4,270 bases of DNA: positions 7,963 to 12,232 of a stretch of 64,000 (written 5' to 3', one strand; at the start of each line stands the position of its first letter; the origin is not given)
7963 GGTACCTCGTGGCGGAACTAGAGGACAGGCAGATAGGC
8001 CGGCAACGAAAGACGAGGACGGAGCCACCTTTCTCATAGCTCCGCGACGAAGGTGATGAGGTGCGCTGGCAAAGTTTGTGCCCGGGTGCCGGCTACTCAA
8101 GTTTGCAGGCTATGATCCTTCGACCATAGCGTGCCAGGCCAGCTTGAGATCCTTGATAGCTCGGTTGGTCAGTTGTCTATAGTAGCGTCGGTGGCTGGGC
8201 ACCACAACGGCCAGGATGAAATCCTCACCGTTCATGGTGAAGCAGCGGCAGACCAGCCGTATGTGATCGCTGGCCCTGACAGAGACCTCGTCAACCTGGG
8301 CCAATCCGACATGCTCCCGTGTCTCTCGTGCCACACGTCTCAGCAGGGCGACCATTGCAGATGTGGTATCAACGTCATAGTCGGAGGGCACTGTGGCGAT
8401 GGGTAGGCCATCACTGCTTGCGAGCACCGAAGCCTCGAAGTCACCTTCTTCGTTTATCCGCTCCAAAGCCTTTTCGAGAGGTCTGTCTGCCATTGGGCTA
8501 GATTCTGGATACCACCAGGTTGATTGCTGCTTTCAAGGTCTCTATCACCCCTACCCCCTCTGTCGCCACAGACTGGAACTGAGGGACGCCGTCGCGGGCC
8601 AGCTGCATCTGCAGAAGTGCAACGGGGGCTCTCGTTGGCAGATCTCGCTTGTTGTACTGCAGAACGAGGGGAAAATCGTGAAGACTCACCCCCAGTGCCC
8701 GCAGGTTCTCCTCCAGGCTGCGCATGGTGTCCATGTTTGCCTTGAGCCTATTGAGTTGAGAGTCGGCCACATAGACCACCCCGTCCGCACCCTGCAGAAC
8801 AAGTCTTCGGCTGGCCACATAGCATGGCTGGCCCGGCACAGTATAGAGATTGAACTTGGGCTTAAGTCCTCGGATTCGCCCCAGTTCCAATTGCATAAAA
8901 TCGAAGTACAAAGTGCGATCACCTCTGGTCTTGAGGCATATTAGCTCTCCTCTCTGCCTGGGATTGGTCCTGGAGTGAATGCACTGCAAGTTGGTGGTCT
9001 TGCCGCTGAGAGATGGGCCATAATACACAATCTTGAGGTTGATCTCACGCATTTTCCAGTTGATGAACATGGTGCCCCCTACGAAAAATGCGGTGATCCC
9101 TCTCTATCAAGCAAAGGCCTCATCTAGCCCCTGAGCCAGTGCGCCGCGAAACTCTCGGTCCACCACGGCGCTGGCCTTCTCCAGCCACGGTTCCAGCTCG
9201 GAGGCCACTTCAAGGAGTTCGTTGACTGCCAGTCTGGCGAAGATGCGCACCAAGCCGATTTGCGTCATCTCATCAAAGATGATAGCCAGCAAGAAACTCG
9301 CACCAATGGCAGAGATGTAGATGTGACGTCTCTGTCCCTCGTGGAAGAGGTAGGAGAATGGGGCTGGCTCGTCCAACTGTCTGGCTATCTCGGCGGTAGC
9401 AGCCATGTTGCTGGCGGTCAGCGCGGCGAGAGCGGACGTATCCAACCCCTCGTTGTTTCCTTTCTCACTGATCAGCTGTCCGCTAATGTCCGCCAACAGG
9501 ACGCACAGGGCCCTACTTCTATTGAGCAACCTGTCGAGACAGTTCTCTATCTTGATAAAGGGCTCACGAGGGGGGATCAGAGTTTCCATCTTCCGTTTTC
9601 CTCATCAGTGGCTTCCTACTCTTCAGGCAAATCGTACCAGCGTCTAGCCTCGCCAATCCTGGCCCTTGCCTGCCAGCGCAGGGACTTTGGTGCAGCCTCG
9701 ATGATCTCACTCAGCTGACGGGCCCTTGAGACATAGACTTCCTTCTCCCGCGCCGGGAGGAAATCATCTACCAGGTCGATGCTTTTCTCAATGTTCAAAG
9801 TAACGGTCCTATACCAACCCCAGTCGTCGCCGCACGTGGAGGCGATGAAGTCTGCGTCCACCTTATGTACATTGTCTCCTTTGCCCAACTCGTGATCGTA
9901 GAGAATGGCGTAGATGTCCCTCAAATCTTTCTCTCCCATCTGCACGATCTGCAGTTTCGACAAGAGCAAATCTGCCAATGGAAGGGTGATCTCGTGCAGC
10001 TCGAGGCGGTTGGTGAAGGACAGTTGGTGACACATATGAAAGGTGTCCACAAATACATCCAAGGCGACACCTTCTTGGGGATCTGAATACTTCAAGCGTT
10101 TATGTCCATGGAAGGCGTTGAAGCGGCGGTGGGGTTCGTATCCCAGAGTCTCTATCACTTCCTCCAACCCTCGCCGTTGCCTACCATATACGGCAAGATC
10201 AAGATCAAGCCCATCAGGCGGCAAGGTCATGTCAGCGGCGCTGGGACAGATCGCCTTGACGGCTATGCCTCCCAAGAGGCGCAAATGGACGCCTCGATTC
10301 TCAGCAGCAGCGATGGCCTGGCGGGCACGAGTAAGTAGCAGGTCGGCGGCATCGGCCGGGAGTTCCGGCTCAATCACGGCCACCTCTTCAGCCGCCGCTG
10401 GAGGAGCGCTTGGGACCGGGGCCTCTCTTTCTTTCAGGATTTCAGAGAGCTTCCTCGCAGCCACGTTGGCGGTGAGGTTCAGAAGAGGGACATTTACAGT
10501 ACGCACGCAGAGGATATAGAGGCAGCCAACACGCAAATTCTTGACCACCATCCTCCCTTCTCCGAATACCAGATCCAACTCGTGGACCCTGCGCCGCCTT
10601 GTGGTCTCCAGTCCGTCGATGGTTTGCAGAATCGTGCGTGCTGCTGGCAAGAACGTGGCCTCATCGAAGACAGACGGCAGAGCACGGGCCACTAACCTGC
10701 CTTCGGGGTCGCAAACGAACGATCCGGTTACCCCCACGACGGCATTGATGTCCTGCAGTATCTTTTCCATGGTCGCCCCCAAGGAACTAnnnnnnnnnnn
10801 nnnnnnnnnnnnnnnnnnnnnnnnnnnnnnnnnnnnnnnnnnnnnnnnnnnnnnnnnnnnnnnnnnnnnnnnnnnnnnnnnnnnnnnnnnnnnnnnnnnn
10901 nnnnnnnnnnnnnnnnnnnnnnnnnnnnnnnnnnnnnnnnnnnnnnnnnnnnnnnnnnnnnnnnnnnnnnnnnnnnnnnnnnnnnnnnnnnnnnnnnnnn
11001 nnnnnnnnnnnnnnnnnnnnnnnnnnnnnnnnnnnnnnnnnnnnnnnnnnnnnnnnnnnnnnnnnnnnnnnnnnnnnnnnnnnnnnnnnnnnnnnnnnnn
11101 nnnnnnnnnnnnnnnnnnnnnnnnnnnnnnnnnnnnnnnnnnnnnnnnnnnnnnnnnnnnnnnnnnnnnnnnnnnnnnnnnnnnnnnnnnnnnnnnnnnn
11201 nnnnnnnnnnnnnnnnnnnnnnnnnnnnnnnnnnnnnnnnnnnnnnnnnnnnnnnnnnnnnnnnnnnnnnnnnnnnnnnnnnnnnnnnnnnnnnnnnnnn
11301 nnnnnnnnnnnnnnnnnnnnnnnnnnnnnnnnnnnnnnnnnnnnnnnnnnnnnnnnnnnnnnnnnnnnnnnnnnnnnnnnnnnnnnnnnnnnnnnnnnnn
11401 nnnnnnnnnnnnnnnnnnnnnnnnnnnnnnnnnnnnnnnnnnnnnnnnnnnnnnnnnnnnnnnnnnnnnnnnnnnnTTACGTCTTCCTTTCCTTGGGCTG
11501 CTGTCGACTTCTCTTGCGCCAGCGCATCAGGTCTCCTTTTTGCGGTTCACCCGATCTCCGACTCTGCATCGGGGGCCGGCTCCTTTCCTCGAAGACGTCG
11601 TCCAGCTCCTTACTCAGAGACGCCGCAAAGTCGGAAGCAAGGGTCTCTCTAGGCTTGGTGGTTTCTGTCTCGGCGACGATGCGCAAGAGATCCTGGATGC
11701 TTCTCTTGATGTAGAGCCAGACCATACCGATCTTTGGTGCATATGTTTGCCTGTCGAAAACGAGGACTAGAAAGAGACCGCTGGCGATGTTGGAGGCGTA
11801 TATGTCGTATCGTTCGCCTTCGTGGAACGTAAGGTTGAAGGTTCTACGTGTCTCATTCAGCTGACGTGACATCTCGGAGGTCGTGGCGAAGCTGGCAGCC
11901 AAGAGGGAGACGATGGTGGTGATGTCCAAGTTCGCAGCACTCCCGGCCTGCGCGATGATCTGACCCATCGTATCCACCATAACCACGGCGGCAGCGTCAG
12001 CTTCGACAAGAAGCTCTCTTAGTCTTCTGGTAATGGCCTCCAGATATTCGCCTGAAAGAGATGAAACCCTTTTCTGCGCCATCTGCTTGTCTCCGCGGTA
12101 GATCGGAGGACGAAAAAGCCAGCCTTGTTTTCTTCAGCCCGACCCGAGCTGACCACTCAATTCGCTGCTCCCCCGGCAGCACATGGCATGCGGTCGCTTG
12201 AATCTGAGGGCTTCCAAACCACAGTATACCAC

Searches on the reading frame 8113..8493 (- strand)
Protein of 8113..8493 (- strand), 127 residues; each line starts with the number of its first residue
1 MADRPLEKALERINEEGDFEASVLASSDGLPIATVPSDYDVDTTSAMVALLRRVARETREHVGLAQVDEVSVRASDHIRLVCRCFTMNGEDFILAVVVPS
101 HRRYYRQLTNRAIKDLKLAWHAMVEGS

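Call 5: search_protein_families(library=pfam, proteins=[window:8113-8493:-], max_evalue=0.01)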
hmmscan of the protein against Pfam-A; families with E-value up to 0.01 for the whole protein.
window:8113-8493:- (127 aa): 1 family
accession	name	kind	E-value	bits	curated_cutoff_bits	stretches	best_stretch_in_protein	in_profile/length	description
PF03259.23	Robl_LC7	-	1.3e-06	28.5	23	1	7-96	3-89/91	Roadblock/LC7 domain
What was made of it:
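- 8110..8493 (-): RblC: Rbl3-type Roadblock protein (127 aa), last gene of the convergent operon. Robl_LC7 28.5 bits (call 5).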

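Call 9: search_protein_families(library=ncbifam, proteins=[window:8113-8493:-], max_evalue=0.01)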
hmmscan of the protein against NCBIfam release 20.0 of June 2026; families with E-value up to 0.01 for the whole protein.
window:8113-8493:- (127 aa): 1 family
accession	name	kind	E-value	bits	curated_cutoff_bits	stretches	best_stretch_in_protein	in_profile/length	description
NF041626.1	malyCoAlyase_Halo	equivalog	0.0085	15.1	500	1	23-125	100-197/340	L-malyl-CoA/beta-methylmalyl-CoA lyase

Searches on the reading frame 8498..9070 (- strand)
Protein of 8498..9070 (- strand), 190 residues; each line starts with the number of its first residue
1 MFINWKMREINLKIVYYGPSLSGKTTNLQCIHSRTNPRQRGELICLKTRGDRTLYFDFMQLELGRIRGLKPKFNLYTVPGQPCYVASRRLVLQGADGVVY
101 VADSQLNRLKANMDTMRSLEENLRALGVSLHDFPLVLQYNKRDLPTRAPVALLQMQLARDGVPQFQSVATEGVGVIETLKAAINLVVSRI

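Call 5: search_protein_families(library=pfam, proteins=[window:8501-9070:-], max_evalue=0.01)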
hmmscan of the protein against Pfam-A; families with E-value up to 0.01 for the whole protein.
window:8501-9070:- (190 aa): 1 family
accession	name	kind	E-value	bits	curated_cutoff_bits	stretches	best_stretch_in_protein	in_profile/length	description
PF00025.27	Arf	-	0.0016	18.4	22.3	1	12-161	15-144/174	ADP-ribosylation factor family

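Call 9: search_protein_families(library=ncbifam, proteins=[window:8501-9070:-], max_evalue=0.01)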
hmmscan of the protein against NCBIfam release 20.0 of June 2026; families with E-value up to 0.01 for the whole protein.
window:8501-9070:- (190 aa): 0 families

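Call 10: find_encoding_contigs(protein=window:8498-9070:-, flank=10000, max_places=6)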
Protein window:8498-9070:- (190 aa): no gene with exactly this product is on record in the collection.

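Call 11: find_related_loci(query=window:8501-9070:-, collection=genome_contigs, flank=10000)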
Query window:8501-9070:- (190 aa) in genome_contigs; peptide patterns used: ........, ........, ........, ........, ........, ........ (x = any residue, [..] = any of these).
600 stretches matched a pattern (row limit reached: there are more); 590 encode a relative of the query (tblastn E <= 1e-3); the best 80 are kept; 80 distinct loci.
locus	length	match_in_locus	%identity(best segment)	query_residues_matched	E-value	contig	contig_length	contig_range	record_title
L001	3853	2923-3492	91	1-190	6e-118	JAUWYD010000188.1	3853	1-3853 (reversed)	MAG: Chloroflexota bacterium isolate CSMAG_2701 CSMAG_2701_k141_531399_length_3853_cov_28.0000, whole genome shotgun seq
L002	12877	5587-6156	87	1-190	3e-114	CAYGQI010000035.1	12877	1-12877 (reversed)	MAG TPA_asm: uncultured Anaerolineales bacterium isolate ERP119294_co1_125 genome assembly, contig: NODE_6502_length_128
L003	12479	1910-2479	73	1-190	3e-93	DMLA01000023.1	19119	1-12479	MAG TPA_asm: Chloroflexi bacterium isolate UBA7937 contig_1038, whole genome shotgun sequence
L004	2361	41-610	71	1-190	6e-95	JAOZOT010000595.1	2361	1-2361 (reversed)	MAG: Anaerolineae bacterium isolate GMC4.maxbin2.235_sub GMC4_116904_length_2361_cov_26.083695, whole genome shotgun seq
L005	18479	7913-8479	65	1-189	1e-82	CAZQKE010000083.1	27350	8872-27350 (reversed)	MAG TPA_asm: uncultured Anaerolineaceae bacterium isolate binchicken_co219_462 genome assembly, contig: k141_1617707, wh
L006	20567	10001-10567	65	1-189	9e-83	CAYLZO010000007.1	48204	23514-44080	MAG TPA_asm: uncultured Anaerolineaceae bacterium isolate SRP141376_co1_201 genome assembly, contig: NODE_1824_length_48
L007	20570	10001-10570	62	1-190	8e-80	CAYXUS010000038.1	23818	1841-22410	MAG TPA_asm: uncultured Caldithrix sp. isolate binchicken_co381_46 genome assembly, contig: k141_648229, whole genome sh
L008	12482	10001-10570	60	1-190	2e-78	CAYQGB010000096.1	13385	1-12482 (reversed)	MAG TPA_asm: uncultured Calditrichaceae bacterium isolate SRP162660_co2_186 genome assembly, contig: NODE_2078_length_13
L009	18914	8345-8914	59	1-190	1e-77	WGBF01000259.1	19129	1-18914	MAG: bacterium isolate S144_13 k151_304155, whole genome shotgun sequence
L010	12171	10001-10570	59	1-190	3e-77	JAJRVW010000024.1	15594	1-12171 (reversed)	MAG: Calditrichota bacterium isolate Dive96_bin10.75 k141_589802, whole genome shotgun sequence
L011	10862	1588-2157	59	1-190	6e-77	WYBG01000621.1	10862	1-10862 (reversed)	MAG: Deltaproteobacteria bacterium isolate PRO9 k127_933427, whole genome shotgun sequence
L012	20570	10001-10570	58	1-190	4e-75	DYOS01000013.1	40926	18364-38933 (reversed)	MAG TPA_asm: Caldithrix sp. isolate SulCav_GS09_5_48_20 SulCav_GS09_5_1260_length_40926_cov_11_107974, whole genome shot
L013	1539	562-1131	58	1-190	4e-79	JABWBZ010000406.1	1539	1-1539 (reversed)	MAG: bacterium isolate MAG_43 scaffold_90467, whole genome shotgun sequence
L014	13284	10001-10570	58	1-190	1e-74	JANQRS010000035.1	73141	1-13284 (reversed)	MAG: Calditrichia bacterium isolate IP29b_bin.73 k99_3300797, whole genome shotgun sequence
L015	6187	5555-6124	59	1-190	8e-75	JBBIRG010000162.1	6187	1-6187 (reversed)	MAG: Bacteroidota bacterium isolate QH1S170213_bin_344 NODE_5745_length_6187_cov_3.499837, whole genome shotgun sequence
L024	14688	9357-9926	57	1-190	1e-68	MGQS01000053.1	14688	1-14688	MAG: Deltaproteobacteria bacterium RBG_16_54_11 RBG_16_scaffold_24642, whole genome shotgun sequence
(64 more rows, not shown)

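Call 38: search_solved_structures(query=window:8501-9070:-, max_evalue=0.001)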
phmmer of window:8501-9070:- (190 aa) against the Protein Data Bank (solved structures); distinct sequences matched with E-value up to 0.001: 4.
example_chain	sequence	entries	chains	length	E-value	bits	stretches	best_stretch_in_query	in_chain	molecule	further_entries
6hjh_A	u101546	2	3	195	1.4e-63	217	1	2-188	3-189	Mutual gliding-motility protein MglA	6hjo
6h17_A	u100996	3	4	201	1.6e-63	216.9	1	2-188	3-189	Mutual gliding-motility protein MglA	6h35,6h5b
5ymx_A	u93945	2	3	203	1.6e-63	216.8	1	2-188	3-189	Mutual gliding-motility protein MglA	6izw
3t12_A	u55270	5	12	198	6.5e-62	211.6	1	3-190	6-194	Gliding protein mglA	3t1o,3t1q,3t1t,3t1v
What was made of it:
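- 8498..9070 (-): Group-1 MglA GTPase (190 aa); the only mglA in the 64-kb window. 217 bits to M. xanthus and 212 bits to T. thermophilus MglA over the full length (call 38).
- On Group-1 MglA GTPase (gene 8498-9070 and its paralogs in relatives): 217 bits to M. xanthus MglA (call 38).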

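Call 48: search_protein_families(library=pfam, proteins=[L006:12349-12717:+, L006:12761-13234:+, L006:13307-13930:+, L006:13747-14127:+, L024:9942-10475:+, L024:11807-12277:+, L024:12356-12628:+, L024:12751-13065:+], max_evalue=0.01)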
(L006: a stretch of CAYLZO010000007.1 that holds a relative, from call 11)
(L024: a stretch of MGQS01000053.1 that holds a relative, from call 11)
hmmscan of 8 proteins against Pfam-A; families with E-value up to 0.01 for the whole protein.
L006:12349-12717:+ (123 aa): 1 family
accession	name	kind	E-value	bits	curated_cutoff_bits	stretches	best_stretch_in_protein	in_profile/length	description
PF03259.23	Robl_LC7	-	0.0014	18.7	23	1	24-90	20-85/91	Roadblock/LC7 domain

L006:12761-13234:+ (158 aa): 0 families

L006:13307-13930:+ (208 aa): 3 families
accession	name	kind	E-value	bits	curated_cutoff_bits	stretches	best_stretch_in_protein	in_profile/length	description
PF00132.30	Hexapep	-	1.5e-11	43.9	27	1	102-133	3-34/36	Bacterial transferase hexapeptide (six repeats)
PF25084.1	LbH_EIF2B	-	1.5e-06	28.6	54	1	100-169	3-72/105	EIF2B subunit epsilon LbH domain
PF14602.12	Hexapep_2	-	0.00049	20.2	27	0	118-145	1-27/34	Hexapeptide repeat of succinyl-transferase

L006:13747-14127:+ (127 aa): 0 families

L024:9942-10475:+ (178 aa): 2 families
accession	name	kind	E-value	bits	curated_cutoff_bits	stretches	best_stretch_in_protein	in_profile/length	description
PF03259.23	Robl_LC7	-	4.6e-06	26.7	23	1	23-114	2-89/91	Roadblock/LC7 domain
PF16672.11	LAMTOR5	-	0.0013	19.3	27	1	21-69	3-51/88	Ragulator complex protein LAMTOR5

L024:11807-12277:+ (157 aa): 0 families

L024:12356-12628:+ (91 aa): 0 families

L024:12751-13065:+ (105 aa): 0 families

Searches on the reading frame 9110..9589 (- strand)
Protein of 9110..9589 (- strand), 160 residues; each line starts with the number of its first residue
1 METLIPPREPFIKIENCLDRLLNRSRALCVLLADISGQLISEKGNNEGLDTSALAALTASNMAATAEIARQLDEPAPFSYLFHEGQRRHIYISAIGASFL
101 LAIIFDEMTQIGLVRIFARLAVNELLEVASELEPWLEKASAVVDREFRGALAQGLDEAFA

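Call 5: search_protein_families(library=pfam, proteins=[window:9110-9589:-], max_evalue=0.01)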
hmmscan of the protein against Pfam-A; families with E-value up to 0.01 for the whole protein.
window:9110-9589:- (160 aa): 1 family
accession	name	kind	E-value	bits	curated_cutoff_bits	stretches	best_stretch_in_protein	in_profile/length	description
PF03259.23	Robl_LC7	-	1.1e-09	38.4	23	1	14-105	2-91/91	Roadblock/LC7 domain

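Call 9: search_protein_families(library=ncbifam, proteins=[window:9110-9589:-], max_evalue=0.01)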
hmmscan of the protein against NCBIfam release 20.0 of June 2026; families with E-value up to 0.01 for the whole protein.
window:9110-9589:- (160 aa): 1 family
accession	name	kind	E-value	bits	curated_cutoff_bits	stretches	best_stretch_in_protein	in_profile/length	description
NF052242.1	GTPaseActivMglBThm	equivalog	7.3e-19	68.4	200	1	9-158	11-159/161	GTPase-activating protein MglB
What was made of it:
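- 9107..9589 (-): MglB-like protein (160 aa) immediately upstream of mglA. Robl_LC7, E 1e-9; NCBIfam MglB model 68 bits over the full length (calls 5, 9).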

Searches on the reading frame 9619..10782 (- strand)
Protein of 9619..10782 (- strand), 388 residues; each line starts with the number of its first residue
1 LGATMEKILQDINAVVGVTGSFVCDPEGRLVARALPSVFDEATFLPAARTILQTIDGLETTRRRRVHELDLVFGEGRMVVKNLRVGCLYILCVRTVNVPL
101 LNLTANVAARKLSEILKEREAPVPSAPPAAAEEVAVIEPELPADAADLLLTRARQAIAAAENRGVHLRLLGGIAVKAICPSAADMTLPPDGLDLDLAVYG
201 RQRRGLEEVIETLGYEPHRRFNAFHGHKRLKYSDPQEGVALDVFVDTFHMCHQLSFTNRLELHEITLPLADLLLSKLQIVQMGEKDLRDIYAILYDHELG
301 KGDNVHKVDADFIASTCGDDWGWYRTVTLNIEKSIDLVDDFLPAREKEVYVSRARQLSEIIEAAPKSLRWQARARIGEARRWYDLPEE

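Call 5: search_protein_families(library=pfam, proteins=[window:9619-10782:-], max_evalue=0.01)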
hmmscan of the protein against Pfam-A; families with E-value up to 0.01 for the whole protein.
window:9619-10782:- (388 aa): 1 family
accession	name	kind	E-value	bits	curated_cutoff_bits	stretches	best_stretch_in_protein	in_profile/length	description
PF14907.12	NTP_transf_5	-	0.00016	21.8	31.2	1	146-249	53-147/249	Uncharacterised nucleotidyltransferase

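Call 9: search_protein_families(library=ncbifam, proteins=[window:9619-10782:-], max_evalue=0.01)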
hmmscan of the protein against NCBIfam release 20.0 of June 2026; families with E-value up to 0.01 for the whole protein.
window:9619-10782:- (388 aa): 0 families

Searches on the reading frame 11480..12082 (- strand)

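Call 9: search_protein_families(library=ncbifam, proteins=[window:11480-12082:-], max_evalue=0.01)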
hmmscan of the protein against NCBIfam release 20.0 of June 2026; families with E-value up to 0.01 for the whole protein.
window:11480-12082:- (201 aa): 1 family
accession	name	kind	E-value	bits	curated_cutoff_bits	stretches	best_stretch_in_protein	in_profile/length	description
NF052242.1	GTPaseActivMglBThm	equivalog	3.1e-16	59.9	200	1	9-164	8-160/161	GTPase-activating protein MglB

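Call 14: search_protein_families(library=pfam, proteins=[window:11480-12082:-], max_evalue=0.01)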
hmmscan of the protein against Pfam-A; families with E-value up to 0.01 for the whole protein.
window:11480-12082:- (201 aa): 1 family
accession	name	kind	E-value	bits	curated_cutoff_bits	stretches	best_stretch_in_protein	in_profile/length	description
PF03259.23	Robl_LC7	-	6.6e-05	23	23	1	22-109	7-91/91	Roadblock/LC7 domain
